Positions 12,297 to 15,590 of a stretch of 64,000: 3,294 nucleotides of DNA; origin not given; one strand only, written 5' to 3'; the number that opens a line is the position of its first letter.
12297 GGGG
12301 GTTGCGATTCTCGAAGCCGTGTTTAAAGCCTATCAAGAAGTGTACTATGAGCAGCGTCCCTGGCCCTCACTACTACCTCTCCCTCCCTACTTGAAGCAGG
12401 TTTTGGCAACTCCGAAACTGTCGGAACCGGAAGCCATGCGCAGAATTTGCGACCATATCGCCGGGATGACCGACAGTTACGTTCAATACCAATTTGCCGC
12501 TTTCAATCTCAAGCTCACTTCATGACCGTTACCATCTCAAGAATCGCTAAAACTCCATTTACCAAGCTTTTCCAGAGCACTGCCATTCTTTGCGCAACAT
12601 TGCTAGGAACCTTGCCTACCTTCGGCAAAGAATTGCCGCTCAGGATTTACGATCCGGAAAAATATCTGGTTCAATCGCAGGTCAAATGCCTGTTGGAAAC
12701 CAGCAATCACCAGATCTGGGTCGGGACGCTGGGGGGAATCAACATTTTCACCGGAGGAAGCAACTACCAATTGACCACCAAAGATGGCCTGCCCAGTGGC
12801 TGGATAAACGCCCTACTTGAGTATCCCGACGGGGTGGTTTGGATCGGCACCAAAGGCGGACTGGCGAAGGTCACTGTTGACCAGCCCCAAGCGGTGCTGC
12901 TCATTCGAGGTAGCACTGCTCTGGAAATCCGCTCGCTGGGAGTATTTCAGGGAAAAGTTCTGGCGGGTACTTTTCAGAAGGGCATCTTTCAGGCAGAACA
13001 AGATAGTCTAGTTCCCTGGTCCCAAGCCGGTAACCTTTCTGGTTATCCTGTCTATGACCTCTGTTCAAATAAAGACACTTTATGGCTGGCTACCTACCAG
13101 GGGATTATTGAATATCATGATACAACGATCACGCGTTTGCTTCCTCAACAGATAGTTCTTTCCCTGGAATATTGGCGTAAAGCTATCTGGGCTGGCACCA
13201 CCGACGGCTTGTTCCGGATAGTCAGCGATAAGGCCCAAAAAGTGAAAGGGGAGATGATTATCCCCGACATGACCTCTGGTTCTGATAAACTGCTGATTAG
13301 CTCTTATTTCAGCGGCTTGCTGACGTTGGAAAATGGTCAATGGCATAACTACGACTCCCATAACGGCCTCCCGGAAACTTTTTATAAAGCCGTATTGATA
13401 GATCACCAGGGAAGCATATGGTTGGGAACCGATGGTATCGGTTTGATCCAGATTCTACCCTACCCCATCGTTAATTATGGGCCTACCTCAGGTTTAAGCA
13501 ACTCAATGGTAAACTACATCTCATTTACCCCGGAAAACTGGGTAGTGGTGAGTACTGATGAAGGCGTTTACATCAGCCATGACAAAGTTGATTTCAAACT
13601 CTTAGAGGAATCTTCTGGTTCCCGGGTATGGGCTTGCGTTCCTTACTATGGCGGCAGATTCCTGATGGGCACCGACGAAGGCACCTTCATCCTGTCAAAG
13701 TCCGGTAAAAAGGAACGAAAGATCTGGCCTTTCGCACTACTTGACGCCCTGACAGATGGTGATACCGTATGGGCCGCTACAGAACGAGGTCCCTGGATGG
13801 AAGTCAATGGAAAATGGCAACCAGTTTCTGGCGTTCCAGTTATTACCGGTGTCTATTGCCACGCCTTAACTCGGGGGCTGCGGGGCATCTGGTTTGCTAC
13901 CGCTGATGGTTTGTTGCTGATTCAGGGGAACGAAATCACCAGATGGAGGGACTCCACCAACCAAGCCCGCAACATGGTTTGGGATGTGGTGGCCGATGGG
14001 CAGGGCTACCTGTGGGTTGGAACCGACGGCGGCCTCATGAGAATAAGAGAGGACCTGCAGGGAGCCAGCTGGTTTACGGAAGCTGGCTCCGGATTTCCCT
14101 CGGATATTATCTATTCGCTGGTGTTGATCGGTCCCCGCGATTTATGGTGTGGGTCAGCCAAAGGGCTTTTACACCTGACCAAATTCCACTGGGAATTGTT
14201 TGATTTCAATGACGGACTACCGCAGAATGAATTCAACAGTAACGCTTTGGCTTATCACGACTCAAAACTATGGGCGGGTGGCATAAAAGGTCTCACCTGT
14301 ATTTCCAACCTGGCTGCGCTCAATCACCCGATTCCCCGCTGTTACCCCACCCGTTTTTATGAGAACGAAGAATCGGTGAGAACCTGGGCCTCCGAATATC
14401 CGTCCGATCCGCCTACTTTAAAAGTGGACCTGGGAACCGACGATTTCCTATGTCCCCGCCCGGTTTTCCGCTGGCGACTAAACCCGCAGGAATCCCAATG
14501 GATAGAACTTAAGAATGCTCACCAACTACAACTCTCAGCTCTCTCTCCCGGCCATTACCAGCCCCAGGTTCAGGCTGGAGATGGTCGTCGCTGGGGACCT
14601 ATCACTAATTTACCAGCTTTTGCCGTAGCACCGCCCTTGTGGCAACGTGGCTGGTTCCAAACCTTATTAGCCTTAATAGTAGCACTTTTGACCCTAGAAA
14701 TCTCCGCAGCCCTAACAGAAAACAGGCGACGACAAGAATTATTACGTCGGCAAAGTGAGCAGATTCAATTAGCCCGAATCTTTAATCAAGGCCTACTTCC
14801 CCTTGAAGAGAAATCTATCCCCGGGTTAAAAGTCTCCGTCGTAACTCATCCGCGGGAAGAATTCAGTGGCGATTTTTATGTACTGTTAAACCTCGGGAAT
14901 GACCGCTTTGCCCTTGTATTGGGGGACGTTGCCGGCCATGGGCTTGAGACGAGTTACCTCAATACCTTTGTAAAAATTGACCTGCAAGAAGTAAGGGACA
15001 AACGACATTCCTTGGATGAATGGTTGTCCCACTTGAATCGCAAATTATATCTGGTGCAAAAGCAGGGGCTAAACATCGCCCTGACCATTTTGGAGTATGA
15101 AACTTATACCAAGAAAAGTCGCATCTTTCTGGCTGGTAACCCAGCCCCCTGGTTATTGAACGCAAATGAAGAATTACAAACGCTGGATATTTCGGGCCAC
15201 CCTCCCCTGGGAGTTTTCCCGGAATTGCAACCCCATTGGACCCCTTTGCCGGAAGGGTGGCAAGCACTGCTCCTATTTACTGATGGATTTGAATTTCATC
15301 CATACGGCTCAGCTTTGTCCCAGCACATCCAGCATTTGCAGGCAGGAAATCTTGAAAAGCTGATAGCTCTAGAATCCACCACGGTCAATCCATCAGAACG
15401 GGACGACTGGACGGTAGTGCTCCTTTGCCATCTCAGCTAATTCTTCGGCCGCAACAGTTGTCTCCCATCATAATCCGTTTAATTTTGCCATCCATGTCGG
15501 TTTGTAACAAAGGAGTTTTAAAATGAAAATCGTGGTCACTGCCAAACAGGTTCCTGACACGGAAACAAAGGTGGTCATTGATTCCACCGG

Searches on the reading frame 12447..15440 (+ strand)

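Call 21: search_protein_families(library=pfam, proteins=[window:12447-15440:+], max_evalue=1)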
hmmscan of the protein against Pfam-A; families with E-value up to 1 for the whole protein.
window:12447-15440:+ (997 aa): 4 families
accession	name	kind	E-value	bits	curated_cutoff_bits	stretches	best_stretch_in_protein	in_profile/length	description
PF07228.17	SpoIIE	-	1e-20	74.9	25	1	818-992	2-188/192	Stage II sporulation protein E (SpoIIE)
PF07494.17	Reg_prop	-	1.5e-16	58.8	20.4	4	114-136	1-23/24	Two component regulator propeller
PF07495.19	Y_Y_Y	-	0.026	14.9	26.6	1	673-712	9-48/65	Y_Y_Y domain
PF23748.1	Beta-prop_LRRK2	-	0.39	10.1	26.9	1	75-98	272-295/359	LRRK2 beta propeller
